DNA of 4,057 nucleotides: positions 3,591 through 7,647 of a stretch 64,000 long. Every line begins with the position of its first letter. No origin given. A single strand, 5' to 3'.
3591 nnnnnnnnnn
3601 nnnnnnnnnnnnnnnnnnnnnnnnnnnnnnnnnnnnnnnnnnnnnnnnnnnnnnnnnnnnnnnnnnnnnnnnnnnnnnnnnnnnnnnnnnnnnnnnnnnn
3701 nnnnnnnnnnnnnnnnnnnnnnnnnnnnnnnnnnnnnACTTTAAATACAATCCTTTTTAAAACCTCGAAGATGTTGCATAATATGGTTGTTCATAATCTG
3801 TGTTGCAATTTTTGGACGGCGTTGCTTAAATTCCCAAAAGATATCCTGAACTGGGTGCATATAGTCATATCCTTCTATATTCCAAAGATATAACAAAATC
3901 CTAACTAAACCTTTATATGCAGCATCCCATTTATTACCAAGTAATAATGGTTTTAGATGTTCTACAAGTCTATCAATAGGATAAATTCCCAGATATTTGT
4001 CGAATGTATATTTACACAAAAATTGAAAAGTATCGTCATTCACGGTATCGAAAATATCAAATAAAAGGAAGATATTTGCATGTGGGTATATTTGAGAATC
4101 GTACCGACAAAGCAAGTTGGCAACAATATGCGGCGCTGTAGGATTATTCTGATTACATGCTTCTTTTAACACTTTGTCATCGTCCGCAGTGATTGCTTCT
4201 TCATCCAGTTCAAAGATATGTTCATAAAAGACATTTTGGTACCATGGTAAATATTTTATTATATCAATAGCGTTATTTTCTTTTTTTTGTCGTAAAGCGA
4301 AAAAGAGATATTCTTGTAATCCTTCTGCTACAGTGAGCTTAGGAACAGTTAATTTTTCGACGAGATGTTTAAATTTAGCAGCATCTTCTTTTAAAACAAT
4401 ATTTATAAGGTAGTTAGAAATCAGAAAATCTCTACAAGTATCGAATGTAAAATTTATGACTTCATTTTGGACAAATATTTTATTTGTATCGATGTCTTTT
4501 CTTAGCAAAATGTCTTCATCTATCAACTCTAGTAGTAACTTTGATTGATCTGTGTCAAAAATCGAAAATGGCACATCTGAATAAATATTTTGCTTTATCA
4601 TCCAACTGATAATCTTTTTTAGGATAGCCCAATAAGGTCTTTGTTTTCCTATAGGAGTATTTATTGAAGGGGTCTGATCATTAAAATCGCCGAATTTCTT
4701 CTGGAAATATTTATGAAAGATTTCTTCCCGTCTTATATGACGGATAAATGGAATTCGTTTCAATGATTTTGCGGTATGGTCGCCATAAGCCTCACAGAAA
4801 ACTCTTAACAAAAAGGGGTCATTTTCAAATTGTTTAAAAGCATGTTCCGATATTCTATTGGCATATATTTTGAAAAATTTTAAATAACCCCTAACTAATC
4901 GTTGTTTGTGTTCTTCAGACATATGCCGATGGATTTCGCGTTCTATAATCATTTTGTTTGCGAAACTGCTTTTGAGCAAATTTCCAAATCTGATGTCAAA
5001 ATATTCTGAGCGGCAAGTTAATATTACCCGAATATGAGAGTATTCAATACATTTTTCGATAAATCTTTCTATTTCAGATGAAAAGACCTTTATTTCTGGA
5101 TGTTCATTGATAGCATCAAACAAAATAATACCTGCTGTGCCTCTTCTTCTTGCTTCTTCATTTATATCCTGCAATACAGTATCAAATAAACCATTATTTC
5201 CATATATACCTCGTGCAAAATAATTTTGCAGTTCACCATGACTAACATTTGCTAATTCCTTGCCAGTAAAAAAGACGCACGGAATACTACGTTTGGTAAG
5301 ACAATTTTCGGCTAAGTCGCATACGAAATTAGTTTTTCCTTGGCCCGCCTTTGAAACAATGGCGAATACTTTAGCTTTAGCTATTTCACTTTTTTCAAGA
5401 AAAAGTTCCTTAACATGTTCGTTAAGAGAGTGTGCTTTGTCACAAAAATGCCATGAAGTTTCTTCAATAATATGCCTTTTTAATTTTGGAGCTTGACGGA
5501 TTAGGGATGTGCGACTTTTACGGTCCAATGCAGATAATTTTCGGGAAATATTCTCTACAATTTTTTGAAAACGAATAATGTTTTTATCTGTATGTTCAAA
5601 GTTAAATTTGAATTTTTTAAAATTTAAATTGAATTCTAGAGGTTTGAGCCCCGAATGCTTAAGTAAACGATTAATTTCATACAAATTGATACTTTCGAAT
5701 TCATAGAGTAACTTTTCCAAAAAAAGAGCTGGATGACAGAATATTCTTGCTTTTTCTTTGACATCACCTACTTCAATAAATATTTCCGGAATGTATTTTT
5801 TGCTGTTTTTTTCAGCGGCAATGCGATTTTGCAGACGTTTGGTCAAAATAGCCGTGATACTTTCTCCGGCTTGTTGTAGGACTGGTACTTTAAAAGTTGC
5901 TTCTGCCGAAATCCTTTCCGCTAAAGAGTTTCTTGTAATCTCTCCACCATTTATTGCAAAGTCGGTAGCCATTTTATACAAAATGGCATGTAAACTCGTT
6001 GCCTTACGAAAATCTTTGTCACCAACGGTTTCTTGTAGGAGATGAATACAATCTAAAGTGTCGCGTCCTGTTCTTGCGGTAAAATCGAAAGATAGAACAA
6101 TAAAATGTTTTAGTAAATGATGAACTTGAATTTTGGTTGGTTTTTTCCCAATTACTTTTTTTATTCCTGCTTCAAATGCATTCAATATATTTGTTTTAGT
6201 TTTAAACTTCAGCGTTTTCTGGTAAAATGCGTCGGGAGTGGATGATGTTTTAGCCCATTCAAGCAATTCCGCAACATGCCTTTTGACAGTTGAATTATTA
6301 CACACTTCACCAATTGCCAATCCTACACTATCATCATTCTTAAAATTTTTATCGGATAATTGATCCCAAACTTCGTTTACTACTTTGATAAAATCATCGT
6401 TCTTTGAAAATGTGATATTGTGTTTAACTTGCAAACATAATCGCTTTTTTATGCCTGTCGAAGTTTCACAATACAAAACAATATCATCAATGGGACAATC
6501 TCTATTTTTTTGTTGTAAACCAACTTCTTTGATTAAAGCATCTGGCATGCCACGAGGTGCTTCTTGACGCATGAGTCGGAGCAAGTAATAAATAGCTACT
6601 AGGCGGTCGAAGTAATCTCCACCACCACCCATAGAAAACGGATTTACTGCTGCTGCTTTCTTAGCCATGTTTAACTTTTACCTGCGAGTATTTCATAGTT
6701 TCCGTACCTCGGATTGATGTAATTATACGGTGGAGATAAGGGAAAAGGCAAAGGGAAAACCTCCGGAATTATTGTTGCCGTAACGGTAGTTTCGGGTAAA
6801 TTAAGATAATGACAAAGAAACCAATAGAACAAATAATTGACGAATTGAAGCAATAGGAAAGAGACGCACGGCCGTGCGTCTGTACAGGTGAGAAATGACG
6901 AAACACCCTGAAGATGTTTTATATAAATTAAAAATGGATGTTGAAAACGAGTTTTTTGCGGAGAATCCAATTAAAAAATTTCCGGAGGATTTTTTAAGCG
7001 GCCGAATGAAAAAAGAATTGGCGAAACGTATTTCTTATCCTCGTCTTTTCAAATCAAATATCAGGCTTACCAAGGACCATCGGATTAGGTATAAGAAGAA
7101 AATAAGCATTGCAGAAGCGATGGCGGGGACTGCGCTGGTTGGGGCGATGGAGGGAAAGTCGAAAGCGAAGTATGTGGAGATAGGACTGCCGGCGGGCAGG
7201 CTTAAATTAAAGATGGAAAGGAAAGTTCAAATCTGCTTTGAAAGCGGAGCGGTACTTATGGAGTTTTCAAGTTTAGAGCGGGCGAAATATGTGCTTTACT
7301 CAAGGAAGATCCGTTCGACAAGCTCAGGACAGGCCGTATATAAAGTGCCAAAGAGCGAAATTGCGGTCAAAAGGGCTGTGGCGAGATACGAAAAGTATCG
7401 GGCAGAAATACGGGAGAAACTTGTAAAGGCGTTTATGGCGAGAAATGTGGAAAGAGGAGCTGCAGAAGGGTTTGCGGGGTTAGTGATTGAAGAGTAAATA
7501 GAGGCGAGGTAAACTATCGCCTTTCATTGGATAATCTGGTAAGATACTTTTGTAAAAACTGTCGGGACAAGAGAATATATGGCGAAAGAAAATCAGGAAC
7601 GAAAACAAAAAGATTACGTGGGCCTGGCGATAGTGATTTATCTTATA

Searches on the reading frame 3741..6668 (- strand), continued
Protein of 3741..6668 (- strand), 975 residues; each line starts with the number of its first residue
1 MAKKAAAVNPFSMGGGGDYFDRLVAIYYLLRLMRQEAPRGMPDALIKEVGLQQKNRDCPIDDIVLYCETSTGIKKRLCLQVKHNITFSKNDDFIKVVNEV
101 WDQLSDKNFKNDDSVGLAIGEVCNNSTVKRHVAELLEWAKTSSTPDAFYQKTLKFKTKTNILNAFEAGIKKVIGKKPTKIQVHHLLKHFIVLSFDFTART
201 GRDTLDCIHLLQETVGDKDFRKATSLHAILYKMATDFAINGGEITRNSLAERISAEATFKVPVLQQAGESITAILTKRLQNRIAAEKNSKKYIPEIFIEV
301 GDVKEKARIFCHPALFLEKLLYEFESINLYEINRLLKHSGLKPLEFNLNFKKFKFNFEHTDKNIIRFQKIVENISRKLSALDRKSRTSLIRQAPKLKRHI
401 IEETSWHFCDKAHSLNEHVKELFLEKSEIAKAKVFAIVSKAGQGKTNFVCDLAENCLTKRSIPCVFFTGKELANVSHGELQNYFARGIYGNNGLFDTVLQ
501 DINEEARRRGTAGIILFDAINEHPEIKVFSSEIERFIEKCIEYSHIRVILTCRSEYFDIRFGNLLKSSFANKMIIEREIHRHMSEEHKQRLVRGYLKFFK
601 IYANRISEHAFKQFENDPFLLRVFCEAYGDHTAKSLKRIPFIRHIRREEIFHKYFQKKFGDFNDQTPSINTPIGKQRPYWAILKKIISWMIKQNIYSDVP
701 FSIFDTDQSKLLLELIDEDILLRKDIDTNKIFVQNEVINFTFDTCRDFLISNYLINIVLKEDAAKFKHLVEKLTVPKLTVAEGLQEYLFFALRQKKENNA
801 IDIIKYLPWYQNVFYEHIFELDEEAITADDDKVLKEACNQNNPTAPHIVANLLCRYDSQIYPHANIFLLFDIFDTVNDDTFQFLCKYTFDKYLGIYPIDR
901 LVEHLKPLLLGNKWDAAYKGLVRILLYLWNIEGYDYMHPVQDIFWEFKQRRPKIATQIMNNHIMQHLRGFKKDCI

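Call 79: find_homologous_proteins(query=L086:5705-6097:+, max_evalue=0.001)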
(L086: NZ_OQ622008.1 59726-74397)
Query L086:5705-6097:+ (130 aa): 35 proteins with E <= 0.001 among 42 candidates.
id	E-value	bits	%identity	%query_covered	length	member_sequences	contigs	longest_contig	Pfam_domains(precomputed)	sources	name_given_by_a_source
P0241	5.1e-80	284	99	100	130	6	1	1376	PF19902.5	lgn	-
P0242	8.1e-77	273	95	100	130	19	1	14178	PF19902.5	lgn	-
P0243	4.4e-76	271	95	100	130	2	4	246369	PF19902.5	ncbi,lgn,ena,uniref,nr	ncbi:DUF6375 family protein [Shewanella algidipiscicola]|uniref:Uncharacterized protein n=1 Tax=Shew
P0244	6.5e-76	270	94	100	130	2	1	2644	PF19902.5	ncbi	-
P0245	2.4e-75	268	94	100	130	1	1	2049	PF19902.5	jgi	jgi:hypothetical protein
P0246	1.1e-74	266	93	100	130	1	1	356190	PF19902.5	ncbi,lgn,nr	ncbi:hypothetical protein NPZ36_001002 [Vibrio alginolyticus]|nr:hypothetical protein [Vibrio algino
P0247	1.7e-71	256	90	98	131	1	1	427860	PF19902.5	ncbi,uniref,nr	ncbi:DUF6375 family protein [Vibrio chagasii]|uniref:DUF6375 family protein n=1 Tax=Vibrio chagasii 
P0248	3.7e-58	213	76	99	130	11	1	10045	PF19902.5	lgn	-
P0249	2.7e-51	191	68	99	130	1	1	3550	PF19902.5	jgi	jgi:hypothetical protein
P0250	1.3e-48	182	64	99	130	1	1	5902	PF19902.5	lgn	-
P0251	1.4e-48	182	67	95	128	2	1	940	PF19902.5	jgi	-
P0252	1.4e-48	182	68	95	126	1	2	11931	PF19902.5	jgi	jgi:hypothetical protein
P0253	1.2e-47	179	65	95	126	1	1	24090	PF19902.5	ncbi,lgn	-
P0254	2.0e-47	178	65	95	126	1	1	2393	PF19902.5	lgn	-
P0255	3.5e-47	178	64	95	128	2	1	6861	PF19902.5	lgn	-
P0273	1.5e-35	140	52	95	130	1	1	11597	PF19902.5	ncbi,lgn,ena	-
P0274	1.6e-31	127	47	99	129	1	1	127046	PF19902.5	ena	-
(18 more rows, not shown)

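Call 83: find_encoding_contigs(protein=P0274, flank=7000, max_places=2)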
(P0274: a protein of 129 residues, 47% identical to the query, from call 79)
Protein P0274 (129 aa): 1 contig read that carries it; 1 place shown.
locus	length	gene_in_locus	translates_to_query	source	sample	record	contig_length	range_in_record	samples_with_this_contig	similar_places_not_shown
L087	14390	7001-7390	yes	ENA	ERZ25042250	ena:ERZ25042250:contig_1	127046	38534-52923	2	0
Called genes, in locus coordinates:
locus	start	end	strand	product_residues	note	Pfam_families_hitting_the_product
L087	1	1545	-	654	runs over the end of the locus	PF03787:RAMPs (weak)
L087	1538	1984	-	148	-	PF27799:CRISPR-assoc_Csx19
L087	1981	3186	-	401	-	PF03787:RAMPs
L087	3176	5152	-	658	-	PF03787:RAMPs (weak)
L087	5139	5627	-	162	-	-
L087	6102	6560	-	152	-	PF18211:Csm1_B (faint)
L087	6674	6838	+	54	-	PF13683:rve_3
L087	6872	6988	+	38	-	-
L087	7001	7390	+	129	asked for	PF19902:DUF6375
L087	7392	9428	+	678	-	-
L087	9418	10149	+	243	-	-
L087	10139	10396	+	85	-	-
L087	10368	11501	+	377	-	-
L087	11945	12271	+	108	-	-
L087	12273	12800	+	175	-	-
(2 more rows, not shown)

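Call 84: find_encoding_contigs(protein=P0253, flank=7000, max_places=2)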
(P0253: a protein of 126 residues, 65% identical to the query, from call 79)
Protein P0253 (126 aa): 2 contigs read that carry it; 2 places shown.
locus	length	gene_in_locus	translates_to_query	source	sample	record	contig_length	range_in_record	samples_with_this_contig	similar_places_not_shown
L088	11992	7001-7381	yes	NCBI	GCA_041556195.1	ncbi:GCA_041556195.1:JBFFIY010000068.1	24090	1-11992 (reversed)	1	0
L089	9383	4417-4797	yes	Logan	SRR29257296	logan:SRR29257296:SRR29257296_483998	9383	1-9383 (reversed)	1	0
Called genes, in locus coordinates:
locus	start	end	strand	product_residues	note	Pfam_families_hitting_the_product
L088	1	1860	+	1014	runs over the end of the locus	PF00149:Metallophos, PF24406:nSTAND_NTPase4 (faint)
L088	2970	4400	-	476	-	PF05598:DUF772, PF01609:DDE_Tnp_1, PF13751:DDE_Tnp_1_6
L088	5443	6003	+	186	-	PF00239:Resolvase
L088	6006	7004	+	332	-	PF04055:Radical_SAM, PF13353:Fer4_12 (weak)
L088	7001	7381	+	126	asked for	PF19902:DUF6375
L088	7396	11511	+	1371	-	-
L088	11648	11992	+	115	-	?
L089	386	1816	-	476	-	PF05598:DUF772, PF01609:DDE_Tnp_1, PF13751:DDE_Tnp_1_6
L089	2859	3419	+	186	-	PF00239:Resolvase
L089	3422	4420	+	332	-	PF04055:Radical_SAM, PF13353:Fer4_12 (weak)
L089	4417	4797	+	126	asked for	PF19902:DUF6375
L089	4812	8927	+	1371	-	-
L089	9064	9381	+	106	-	?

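Call 85: find_encoding_contigs(protein=P0273, flank=7000, max_places=2)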
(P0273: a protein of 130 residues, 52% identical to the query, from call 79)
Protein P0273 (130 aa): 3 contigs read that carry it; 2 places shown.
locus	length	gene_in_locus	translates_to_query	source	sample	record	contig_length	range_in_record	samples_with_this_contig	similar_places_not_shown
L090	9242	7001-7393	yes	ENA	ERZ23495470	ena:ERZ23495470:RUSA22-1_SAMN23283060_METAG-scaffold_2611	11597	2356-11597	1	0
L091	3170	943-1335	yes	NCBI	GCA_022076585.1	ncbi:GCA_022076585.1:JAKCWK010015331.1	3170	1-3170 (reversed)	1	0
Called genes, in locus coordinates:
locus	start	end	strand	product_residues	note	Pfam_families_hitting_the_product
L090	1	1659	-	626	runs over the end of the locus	PF06527:TniQ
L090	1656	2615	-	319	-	PF05621:TniB, PF05729:NACHT (weak), PF13401:AAA_22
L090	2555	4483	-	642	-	PF00665:rve (faint), PF09299:Mu-transpos_C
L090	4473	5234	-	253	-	PF08722:Tn7_TnsA-like_N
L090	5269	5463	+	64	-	-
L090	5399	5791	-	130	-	PF13560:HTH_31, PF12844:HTH_19 (weak), PF01381:HTH_3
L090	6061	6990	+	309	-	PF04055:Radical_SAM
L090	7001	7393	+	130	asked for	PF19902:DUF6375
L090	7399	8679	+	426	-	-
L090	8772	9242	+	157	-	?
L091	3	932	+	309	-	PF04055:Radical_SAM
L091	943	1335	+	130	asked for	PF19902:DUF6375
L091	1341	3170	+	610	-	?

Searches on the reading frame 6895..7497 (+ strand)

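Call 3: search_protein_families(library=pfam, proteins=[window:6895-7497:+], max_evalue=0.1)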
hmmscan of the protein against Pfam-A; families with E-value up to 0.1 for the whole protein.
window:6895-7497:+ (200 aa): 1 family
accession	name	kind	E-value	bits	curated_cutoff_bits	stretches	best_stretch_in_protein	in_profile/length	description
PF12066.13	SERRATE_Ars2_N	-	0.077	13.6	27.3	0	154-182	9-37/110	SERRATE/Ars2, N-terminal domain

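Call 4: search_protein_families(library=ncbifam, proteins=[window:6895-7497:+], max_evalue=0.1)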
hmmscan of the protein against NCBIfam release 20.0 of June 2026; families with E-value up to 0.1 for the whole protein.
window:6895-7497:+ (200 aa): 1 family
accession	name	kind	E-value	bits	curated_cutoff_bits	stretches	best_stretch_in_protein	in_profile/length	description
TIGR02184.2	Myco_arth_vir_N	domain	0.078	13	25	0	67-82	6-21/33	MspA/MspB/MIB-like signal-anchor domain-contatining protein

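Call 5: search_protein_families(library=padloc, proteins=[window:6895-7497:+], max_evalue=0.1)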
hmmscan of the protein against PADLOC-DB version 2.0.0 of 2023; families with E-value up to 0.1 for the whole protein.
window:6895-7497:+ (200 aa): 0 families
